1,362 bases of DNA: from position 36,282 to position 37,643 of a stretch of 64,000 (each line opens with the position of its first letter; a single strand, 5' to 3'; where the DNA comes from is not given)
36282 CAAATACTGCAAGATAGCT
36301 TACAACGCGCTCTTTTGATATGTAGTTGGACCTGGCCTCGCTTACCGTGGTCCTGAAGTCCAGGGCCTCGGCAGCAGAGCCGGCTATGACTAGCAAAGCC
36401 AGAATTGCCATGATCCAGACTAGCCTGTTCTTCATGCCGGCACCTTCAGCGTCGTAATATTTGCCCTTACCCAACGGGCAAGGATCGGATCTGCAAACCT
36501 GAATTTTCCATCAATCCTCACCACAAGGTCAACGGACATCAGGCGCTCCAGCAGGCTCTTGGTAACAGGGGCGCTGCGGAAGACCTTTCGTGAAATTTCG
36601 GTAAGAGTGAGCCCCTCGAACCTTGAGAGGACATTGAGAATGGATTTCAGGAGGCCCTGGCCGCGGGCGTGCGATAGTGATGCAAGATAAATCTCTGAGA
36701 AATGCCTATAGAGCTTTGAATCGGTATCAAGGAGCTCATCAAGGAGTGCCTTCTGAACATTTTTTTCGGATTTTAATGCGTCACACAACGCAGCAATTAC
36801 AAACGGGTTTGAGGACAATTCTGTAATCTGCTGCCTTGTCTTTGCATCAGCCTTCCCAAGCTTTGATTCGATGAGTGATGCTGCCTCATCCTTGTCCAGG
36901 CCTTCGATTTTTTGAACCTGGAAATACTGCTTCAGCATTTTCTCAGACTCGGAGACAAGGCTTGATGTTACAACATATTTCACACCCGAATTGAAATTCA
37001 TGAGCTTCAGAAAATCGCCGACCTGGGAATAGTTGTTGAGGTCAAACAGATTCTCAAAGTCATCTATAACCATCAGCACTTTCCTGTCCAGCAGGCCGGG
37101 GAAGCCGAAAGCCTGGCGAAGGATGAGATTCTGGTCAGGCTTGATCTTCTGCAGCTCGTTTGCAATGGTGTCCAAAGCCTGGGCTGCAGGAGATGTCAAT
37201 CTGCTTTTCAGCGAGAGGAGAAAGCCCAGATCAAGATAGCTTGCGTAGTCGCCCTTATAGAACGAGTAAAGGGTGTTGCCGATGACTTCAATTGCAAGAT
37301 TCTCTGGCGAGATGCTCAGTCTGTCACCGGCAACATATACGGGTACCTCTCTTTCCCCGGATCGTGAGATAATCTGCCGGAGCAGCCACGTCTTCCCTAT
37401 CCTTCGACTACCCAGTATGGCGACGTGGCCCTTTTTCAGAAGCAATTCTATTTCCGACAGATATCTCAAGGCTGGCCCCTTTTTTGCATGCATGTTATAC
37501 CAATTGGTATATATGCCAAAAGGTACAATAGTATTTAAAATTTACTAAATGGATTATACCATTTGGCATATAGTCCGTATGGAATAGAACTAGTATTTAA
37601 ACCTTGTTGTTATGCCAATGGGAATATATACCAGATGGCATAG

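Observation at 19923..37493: Fourteen co-directional, translationally coupled genes for an Arch_ATPase plus orphan secreted, bitopic, polytopic and helical cytoplasmic proteins: candidate undescribed trans-envelope apparatus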

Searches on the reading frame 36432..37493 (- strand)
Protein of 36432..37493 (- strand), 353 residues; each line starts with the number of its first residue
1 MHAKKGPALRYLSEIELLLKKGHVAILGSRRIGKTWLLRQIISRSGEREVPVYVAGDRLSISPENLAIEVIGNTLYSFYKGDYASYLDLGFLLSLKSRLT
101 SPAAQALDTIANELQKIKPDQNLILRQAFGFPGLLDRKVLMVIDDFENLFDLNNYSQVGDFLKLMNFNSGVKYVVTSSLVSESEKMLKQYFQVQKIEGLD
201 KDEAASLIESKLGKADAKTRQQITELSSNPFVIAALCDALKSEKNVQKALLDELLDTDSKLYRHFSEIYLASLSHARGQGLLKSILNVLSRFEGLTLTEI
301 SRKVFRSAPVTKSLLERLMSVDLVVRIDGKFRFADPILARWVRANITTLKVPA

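Call 4: search_protein_families(library=pfam, max_evalue=0.1, proteins=[window:36432-37493:-])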
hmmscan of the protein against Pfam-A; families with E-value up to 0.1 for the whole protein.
window:36432-37493:- (353 aa): 9 families
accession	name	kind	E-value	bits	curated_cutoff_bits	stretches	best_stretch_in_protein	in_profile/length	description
PF13173.12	AAA_14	-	2.1e-06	28.2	27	1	24-66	5-47/129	AAA domain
PF00931.28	NB-ARC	-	8.7e-05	22.3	23.5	1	105-228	65-185/248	NB-ARC domain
PF13401.12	AAA_22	-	0.00066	20.4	27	1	21-170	5-115/130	AAA domain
PF01637.24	ATPase_2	-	0.0022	18.3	33.2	1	14-167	10-141/225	ATPase domain predominantly from Archaea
PF13412.12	HTH_24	-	0.0022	17.9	21.9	1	283-320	6-43/48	Winged helix-turn-helix DNA-binding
PF05729.18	NACHT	-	0.003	17.8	26.7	0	87-209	34-161/167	NACHT domain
PF12802.13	MarR_2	-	0.018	15.6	27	1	285-327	10-53/61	MarR family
PF10236.15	DAP3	-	0.027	14.1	23.1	0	181-209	248-276/311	Mitochondrial ribosomal death-associated protein 3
PF21212.3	Dimerisation2-like_dom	-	0.065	14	27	0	285-331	25-72/72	Dimerisation2-like domain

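Call 20: search_solved_structures(query=window:36432-37493:-, max_evalue=0.01)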
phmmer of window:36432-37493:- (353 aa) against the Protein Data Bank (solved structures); distinct sequences matched with E-value up to 0.01: 0.

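Call 21: search_protein_families(library=ncbifam, max_evalue=0.01, proteins=[window:36432-37493:-])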
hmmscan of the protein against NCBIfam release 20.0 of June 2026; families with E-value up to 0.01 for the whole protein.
window:36432-37493:- (353 aa): 3 families
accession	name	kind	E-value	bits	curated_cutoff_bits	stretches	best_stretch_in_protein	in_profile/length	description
NF053861.1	DS8_antiphage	equivalog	0.00025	18.9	790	1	18-84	367-435/994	anti-phage protein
TIGR03925.1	T7SS_EccC_b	equivalog_domain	0.002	16.5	346.55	0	15-43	70-98/564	type VII secretion protein EccCb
NF045971.1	conju_CD1110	equivalog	0.0089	14.3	325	0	195-274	243-322/752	VirB4-like conjugal transfer ATPase, CD1110 family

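Call 22: search_protein_families(library=phrogs, max_evalue=0.01, proteins=[window:36432-37493:-])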
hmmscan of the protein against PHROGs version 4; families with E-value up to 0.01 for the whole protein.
window:36432-37493:- (353 aa): 1 family
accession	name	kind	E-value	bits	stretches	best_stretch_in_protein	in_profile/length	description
phrog_6841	-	unknown function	1.1e-05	25.5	1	22-173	55-202/470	-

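Call 35: find_homologous_proteins(query=window:36432-37493:-, max_evalue=0.001)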
Query window:36432-37493:- (353 aa): 86 proteins with E <= 0.001 among 5440 candidates.
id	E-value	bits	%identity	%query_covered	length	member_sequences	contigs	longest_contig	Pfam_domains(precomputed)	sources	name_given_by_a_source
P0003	1.2e-215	733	100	98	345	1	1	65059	PF13173.13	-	-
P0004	1.6e-70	256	43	96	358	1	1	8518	PF13173.13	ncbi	-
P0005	2.1e-69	253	43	91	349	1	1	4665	PF01637.25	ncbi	-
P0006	3.5e-69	252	43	91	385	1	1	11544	PF14516.13,PF01637.25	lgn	-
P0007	1.1e-68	250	45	92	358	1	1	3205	PF13173.13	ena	-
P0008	2.9e-68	249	43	91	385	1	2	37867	PF01637.25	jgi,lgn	-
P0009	4.6e-66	242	41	95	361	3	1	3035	PF14516.13,PF01637.25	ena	-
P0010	1.7e-64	237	43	92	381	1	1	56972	-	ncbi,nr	ncbi:ATP-binding protein [Candidatus Woesearchaeota archaeon]|nr:ATP-binding protein [Candidatus Woe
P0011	1.9e-64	236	42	92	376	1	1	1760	-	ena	-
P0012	3.5e-64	236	41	92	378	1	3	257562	-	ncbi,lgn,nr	ncbi:hypothetical protein HYW20_07560 [Candidatus Woesearchaeota archaeon]|nr:hypothetical protein [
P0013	9.5e-64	234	42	91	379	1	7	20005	-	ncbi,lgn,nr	ncbi:ATP-binding protein [Candidatus Woesearchaeota archaeon]|nr:ATP-binding protein [Candidatus Woe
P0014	1.7e-63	233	42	91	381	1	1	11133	PF13173.13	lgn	-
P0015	2.4e-63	233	39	91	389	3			PF01637.25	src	-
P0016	2.6e-63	233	41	92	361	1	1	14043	PF13173.13,PF13401.13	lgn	-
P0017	9.2e-63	231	41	92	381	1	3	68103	-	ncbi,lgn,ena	ncbi:MAG: hypothetical protein AABX33_05230 [Nanoarchaeota archaeon]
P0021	6.3e-62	228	39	94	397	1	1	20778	PF13173.13,PF14516.13,PF01637.25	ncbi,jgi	-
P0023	1.1e-61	228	43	92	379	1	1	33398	PF13173.13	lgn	-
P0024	4.3e-61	226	42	92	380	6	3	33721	PF13173.13,PF14516.13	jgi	jgi:predicted transcriptional regulator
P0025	3.4e-60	223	39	92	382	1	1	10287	PF14516.13,PF01637.25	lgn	-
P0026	4.1e-60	222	40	90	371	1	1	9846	PF01637.25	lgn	-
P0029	3.3e-57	213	39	91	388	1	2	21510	PF13401.13,PF14516.13,PF01637.25,PF13191.13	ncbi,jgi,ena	-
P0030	8.8e-56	208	37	92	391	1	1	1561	PF13401.13,PF14516.13,PF01637.25,PF13191.13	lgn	-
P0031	1.7e-55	207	37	92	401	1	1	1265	PF13401.13,PF14516.13,PF01637.25,PF13191.13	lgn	-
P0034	2.2e-54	203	37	91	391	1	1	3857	PF07693.21,PF13401.13,PF14516.13,PF01637.25,PF13191.13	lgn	-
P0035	2.5e-54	203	40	86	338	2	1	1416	PF13173.13,PF01637.25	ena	-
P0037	5.9e-54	202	37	92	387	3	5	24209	PF13401.13,PF01637.25,PF13191.13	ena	-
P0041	1.3e-50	191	35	94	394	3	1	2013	PF13401.13,PF14516.13,PF01637.25,PF13191.13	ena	-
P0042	2.5e-50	190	35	92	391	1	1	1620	PF13401.13,PF01637.25,PF13191.13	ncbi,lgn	-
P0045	1.4e-49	188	36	94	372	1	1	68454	PF13173.13,PF13401.13,PF01637.25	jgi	jgi:hypothetical protein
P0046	4.3e-49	186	34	93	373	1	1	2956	PF13173.13,PF01637.25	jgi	jgi:ABC-type cobalamin/Fe3+-siderophores transport system ATPase subunit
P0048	9.0e-48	182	36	95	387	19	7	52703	-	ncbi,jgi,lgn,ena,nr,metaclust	ncbi:MAG: ATPase [archaeon GW2011_AR11]|nr:MAG: ATPase [archaeon GW2011_AR11]|metaclust:status=activ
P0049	1.2e-47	181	35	92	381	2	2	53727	PF13173.13,PF13401.13,PF01637.25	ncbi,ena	-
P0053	1.1e-46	178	34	95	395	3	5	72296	PF05729.19,PF01637.25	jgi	jgi:hypothetical protein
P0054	1.2e-46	178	35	98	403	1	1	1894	PF13401.13,PF01637.25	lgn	-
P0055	2.0e-46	177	34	94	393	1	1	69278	PF05729.19,PF20703.4,PF01637.25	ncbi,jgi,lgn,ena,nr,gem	ncbi:MAG: hypothetical protein KKD17_06675 [Nanoarchaeota archaeon]|nr:hypothetical protein [Nanoarc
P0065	1.8e-42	164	34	94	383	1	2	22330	PF20703.4,PF01637.25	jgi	jgi:hypothetical protein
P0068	6.2e-42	163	34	91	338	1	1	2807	PF13401.13,PF01637.25,PF13191.13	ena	-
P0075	4.2e-31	127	33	88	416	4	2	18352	PF13401.13,PF01637.25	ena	-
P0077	1.4e-27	115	33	71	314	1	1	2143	PF01637.25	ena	-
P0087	2.5e-9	55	24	91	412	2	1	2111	PF13173.13,PF01637.25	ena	-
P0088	7.6e-8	51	24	93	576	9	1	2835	PF13173.13,PF13401.13,PF01637.25,PF13191.13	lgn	-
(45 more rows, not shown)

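Call 36: find_encoding_contigs(protein=P0010, flank=10000, max_places=2)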
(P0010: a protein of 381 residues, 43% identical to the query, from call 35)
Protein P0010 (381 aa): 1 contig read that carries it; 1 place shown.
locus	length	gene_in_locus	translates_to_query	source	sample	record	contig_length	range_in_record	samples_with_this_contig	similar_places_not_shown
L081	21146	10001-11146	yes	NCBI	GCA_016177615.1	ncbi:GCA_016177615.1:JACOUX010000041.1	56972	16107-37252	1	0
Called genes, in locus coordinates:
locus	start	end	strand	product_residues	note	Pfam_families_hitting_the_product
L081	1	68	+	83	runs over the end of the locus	PF00391:PEP-utilizers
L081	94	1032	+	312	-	PF01326:PPDK_N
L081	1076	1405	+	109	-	-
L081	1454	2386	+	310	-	PF00890:FAD_binding_2 (faint), PF01266:DAO (faint), PF01946:Thi4 (faint), PF03486:HI0933_like (faint), PF07992:Pyr_redox_2, PF12831:FAD_oxidored (faint), PF13738:Pyr_redox_3, PF00070:Pyr_redox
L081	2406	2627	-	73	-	-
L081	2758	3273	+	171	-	PF01965:DJ-1_PfpI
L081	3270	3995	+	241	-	PF00970:FAD_binding_6, PF08030:NAD_binding_6 (weak), PF00175:NAD_binding_1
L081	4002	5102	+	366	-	PF00581:Rhodanese, PF00753:Lactamase_B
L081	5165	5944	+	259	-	PF01497:Peripla_BP_2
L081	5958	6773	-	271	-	-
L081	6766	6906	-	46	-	-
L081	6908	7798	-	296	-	-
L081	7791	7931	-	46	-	-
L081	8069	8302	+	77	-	PF02697:VAPB_antitox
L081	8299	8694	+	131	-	PF01850:PIN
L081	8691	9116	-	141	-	PF05168:HEPN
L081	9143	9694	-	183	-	PF01909:NTP_transf_2, PF18765:Polbeta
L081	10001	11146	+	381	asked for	-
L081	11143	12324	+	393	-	-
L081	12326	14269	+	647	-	-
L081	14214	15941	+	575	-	-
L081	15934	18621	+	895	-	-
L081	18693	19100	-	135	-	PF08843:AbiEii (weak)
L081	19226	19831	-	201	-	-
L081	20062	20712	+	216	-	PF01909:NTP_transf_2 (weak), PF18765:Polbeta (weak)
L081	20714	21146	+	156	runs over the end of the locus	-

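Call 37: find_encoding_contigs(protein=P0008, flank=10000, max_places=2)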
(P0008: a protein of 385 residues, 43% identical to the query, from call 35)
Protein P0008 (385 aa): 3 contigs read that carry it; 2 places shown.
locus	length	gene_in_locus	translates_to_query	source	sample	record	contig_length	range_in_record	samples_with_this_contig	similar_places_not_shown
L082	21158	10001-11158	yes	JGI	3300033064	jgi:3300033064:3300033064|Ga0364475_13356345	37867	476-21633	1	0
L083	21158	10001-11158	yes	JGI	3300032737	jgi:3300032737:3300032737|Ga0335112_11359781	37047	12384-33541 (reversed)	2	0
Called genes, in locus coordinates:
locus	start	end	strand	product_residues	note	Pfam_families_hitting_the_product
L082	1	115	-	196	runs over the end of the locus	?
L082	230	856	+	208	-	-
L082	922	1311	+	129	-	PF01336:tRNA_anti-codon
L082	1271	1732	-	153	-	-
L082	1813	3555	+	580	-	-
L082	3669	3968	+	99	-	-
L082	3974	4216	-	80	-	-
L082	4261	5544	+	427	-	PF01970:TctA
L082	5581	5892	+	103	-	-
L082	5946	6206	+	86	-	PF01247:Ribosomal_L35Ae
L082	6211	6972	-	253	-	-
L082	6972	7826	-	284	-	-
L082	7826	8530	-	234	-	-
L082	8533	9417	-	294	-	-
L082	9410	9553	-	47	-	-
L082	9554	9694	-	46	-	-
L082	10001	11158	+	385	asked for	PF01637:ATPase_2 (weak)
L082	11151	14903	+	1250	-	-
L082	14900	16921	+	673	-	-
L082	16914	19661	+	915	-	-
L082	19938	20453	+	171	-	-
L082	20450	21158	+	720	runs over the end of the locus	PF17210:SdrD_B (weak), PF17802:SpaA (weak), PF22904:NOMO1-like_2nd (faint)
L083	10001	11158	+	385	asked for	PF01637:ATPase_2 (weak)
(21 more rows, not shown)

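Call 38: find_encoding_contigs(protein=P0012, flank=10000, max_places=2)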
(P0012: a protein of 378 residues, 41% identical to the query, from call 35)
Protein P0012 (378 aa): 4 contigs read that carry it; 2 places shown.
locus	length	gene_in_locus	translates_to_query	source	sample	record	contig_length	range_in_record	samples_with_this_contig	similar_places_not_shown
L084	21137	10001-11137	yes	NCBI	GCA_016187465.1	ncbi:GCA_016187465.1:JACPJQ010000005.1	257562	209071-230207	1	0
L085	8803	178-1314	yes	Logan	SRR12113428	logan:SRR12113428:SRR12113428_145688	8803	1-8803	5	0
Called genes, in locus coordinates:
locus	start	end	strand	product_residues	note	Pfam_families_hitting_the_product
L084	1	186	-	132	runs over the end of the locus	PF01325:Fe_dep_repress, PF01047:MarR (weak), PF02742:Fe_dep_repr_C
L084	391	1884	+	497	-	PF00085:Thioredoxin (weak), PF03190:Thioredox_DsbH, PF13098:Thioredoxin_2, PF13899:Thioredoxin_7, PF07470:Glyco_hydro_88 (weak)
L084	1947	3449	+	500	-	PF02789:Peptidase_M17_N, PF00883:Peptidase_M17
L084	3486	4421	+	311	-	PF00890:FAD_binding_2 (weak), PF01134:GIDA (faint), PF01946:Thi4 (faint), PF03486:HI0933_like (faint), PF07992:Pyr_redox_2, PF12831:FAD_oxidored (faint), PF13738:Pyr_redox_3, PF00070:Pyr_redox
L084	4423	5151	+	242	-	PF00970:FAD_binding_6, PF08030:NAD_binding_6 (weak), PF00175:NAD_binding_1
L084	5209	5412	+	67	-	PF04014:MazE_antitoxin (weak)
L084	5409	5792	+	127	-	PF01850:PIN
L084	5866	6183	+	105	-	-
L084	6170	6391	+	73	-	PF10049:DUF2283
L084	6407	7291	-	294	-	-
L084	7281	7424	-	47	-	-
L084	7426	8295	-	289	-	PF04117:Mpv17_PMP22 (faint)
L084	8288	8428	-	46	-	-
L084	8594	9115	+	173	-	PF11848:DUF3368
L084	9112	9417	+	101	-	PF03683:UPF0175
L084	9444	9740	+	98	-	-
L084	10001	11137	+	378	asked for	-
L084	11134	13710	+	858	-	-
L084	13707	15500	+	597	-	-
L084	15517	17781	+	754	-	-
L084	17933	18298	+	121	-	PF05168:HEPN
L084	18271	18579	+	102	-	PF01909:NTP_transf_2, PF18765:Polbeta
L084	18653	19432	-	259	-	PF08843:AbiEii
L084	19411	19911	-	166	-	-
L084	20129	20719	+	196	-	PF01909:NTP_transf_2 (weak), PF18765:Polbeta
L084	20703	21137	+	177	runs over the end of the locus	PF05168:HEPN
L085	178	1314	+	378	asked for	-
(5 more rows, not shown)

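Call 46: find_encoding_contigs(protein=P0006, flank=10000, max_places=1)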
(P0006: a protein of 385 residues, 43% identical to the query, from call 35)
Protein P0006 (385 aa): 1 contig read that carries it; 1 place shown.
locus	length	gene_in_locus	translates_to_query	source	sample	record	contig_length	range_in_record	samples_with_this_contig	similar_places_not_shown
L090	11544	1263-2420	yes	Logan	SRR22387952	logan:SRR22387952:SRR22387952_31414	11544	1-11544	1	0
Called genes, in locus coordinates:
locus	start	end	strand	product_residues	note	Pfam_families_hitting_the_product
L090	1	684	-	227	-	?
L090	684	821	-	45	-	-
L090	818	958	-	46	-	-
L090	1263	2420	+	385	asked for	PF14516:AAA_35 (faint), PF01637:ATPase_2 (weak)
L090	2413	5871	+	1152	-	-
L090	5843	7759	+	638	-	-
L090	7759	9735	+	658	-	-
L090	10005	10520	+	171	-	-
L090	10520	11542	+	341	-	?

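Call 47: find_encoding_contigs(protein=P0023, flank=10000, max_places=1)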
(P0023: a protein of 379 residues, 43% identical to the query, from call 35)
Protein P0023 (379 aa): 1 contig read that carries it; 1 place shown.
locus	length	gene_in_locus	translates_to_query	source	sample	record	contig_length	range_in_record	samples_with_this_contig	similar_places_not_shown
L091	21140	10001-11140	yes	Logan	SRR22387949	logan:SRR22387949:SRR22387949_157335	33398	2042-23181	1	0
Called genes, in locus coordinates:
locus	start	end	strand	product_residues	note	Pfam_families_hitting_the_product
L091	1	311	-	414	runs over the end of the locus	PF00950:ABC-3, PF01325:Fe_dep_repress (weak), PF02742:Fe_dep_repr_C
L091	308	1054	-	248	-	PF02463:SMC_N (faint), PF13476:AAA_23 (weak), PF00005:ABC_tran, PF13555:AAA_29 (weak), PF13304:AAA_21 (weak)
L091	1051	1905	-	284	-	PF01297:ZnuA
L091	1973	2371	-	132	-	PF01325:Fe_dep_repress, PF01047:MarR (weak), PF02742:Fe_dep_repr_C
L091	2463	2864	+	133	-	PF09969:DUF2203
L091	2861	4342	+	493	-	PF00085:Thioredoxin (weak), PF01532:Glyco_hydro_47 (faint), PF03190:Thioredox_DsbH, PF13098:Thioredoxin_2, PF13899:Thioredoxin_7, PF05147:LANC_like (faint), PF07221:GlcNAc_2-epim (faint), PF07470:Glyco_hydro_88 (weak), +2 more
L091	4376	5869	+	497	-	PF02789:Peptidase_M17_N, PF00883:Peptidase_M17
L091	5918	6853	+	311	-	PF00890:FAD_binding_2 (weak), PF01134:GIDA (faint), PF01266:DAO (faint), PF01946:Thi4 (faint), PF03486:HI0933_like (faint), PF07992:Pyr_redox_2, PF13738:Pyr_redox_3, PF00070:Pyr_redox, +1 more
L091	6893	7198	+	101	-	-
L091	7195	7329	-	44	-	-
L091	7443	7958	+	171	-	PF01965:DJ-1_PfpI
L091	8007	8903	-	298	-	-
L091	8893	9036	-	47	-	-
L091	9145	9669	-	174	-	-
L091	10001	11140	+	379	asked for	PF13173:AAA_14 (faint)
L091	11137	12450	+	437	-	-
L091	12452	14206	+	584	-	-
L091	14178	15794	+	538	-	-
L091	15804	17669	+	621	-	-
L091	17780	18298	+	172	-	PF12802:MarR_2, PF13412:HTH_24 (weak)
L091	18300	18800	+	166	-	PF26635:DUF8208 (weak)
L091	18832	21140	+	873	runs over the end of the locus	-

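Call 48: find_encoding_contigs(protein=P0024, flank=10000, max_places=1)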
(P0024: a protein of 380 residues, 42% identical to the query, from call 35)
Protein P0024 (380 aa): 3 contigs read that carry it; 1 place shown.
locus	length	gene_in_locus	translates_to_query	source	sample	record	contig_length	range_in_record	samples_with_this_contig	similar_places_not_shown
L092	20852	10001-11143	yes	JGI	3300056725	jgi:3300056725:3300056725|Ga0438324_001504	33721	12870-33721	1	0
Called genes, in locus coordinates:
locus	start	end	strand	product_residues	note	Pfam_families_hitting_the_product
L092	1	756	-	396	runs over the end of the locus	PF02535:Zip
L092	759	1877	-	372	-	PF07732:Cu-oxidase_3, PF07731:Cu-oxidase_2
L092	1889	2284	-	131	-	PF01325:Fe_dep_repress, PF01047:MarR (weak), PF12802:MarR_2 (faint), PF02742:Fe_dep_repr_C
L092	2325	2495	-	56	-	-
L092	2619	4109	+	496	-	PF00085:Thioredoxin (weak), PF03190:Thioredox_DsbH, PF13098:Thioredoxin_2, PF13899:Thioredoxin_7, PF07221:GlcNAc_2-epim (faint), PF07470:Glyco_hydro_88 (weak)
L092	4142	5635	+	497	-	PF02789:Peptidase_M17_N, PF00883:Peptidase_M17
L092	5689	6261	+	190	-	-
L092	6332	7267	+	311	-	PF00890:FAD_binding_2 (weak), PF01134:GIDA (faint), PF01266:DAO (faint), PF01946:Thi4 (faint), PF03486:HI0933_like (faint), PF07992:Pyr_redox_2, PF13738:Pyr_redox_3, PF00070:Pyr_redox, +1 more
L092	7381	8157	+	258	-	PF01497:Peripla_BP_2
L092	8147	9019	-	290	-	-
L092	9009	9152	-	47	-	-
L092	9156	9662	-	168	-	-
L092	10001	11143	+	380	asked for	PF14516:AAA_35 (faint), PF13173:AAA_14 (faint)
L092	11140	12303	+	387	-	-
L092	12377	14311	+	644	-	-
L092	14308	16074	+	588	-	-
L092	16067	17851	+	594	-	-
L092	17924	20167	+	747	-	-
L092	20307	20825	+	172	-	PF12802:MarR_2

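Call 52: search_protein_families(library=pfam, max_evalue=0.01, proteins=[L081:11143-12324:+, L084:11134-13710:+, L091:11137-12450:+, L081:12326-14269:+, L081:14214-15941:+, L084:13707-15500:+, L091:14178-15794:+, L081:15934-18621:+, L084:15517-17781:+, L091:15804-17669:+])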
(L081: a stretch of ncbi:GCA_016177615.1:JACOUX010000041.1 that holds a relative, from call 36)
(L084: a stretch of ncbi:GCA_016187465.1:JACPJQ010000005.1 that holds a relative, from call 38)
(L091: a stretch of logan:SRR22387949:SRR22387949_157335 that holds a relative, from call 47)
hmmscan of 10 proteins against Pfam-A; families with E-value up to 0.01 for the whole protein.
L081:11143-12324:+ (393 aa): 1 family
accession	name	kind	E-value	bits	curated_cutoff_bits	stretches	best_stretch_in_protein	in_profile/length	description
PF18910.5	DUF5665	-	0.0074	16.8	27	1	316-347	24-55/56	Domain of unknown function (DUF5665)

L084:11134-13710:+ (858 aa): 0 families

L091:11137-12450:+ (437 aa): 0 families

L081:12326-14269:+ (647 aa): 0 families

L081:14214-15941:+ (575 aa): 0 families

L084:13707-15500:+ (597 aa): 0 families

L091:14178-15794:+ (538 aa): 0 families

L081:15934-18621:+ (895 aa): 0 families

L084:15517-17781:+ (754 aa): 0 families

L091:15804-17669:+ (621 aa): 0 families

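Call 53: search_protein_families(library=pfam, max_evalue=0.01, proteins=[L081:6908-7798:-, L084:6407-7291:-, L082:8533-9417:-, L081:6766-6906:-, L082:9410-9553:-, L091:9145-9669:-, L092:9156-9662:-, L091:18300-18800:+, L091:18832-21138:+, L090:10520-11542:+])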
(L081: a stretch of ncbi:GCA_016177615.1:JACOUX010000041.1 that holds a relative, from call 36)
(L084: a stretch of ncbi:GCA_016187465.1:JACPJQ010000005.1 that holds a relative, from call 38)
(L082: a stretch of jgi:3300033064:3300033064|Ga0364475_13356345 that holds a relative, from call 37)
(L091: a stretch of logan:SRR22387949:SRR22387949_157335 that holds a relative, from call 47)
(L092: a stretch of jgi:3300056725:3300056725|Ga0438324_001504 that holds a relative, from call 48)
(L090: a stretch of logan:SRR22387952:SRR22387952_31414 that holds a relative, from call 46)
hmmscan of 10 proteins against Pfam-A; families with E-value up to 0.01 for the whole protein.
L081:6908-7798:- (296 aa): 1 family
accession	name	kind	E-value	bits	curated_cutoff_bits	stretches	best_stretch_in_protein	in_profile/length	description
PF04117.17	Mpv17_PMP22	-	0.00051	20.5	27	1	153-208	3-58/62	Mpv17 / PMP22 family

L084:6407-7291:- (294 aa): 1 family
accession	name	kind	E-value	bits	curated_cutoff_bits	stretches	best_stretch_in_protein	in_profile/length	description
PF04854.19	DUF624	-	0.0045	17.6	24.2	0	135-189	11-69/77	Protein of unknown function, DUF624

L082:8533-9417:- (294 aa): 1 family
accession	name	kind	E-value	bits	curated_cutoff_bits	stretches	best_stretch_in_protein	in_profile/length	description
PF06570.16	DUF1129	-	0.0092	16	29.1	0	92-167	98-172/207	Protein of unknown function (DUF1129)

L081:6766-6906:- (46 aa): 0 families

L082:9410-9553:- (47 aa): 0 families

L091:9145-9669:- (174 aa): 0 families

L092:9156-9662:- (168 aa): 0 families

L091:18300-18800:+ (166 aa): 0 families

L091:18832-21138:+ (769 aa): 0 families

L090:10520-11542:+ (341 aa): 0 families

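Call 58: find_encoding_contigs(protein=P0016, flank=10000, max_places=1)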
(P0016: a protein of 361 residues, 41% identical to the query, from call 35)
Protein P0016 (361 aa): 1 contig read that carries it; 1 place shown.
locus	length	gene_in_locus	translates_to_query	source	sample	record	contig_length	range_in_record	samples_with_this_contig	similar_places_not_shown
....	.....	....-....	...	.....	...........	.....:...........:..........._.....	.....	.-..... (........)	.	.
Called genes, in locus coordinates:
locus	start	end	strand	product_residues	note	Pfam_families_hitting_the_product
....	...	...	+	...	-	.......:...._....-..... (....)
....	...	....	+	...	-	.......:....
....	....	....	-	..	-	-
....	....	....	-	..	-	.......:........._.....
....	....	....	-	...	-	-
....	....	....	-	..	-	-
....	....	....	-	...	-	-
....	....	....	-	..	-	-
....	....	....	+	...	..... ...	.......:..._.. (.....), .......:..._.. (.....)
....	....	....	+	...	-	-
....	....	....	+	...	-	-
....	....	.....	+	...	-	-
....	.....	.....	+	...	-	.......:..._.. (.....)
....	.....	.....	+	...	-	?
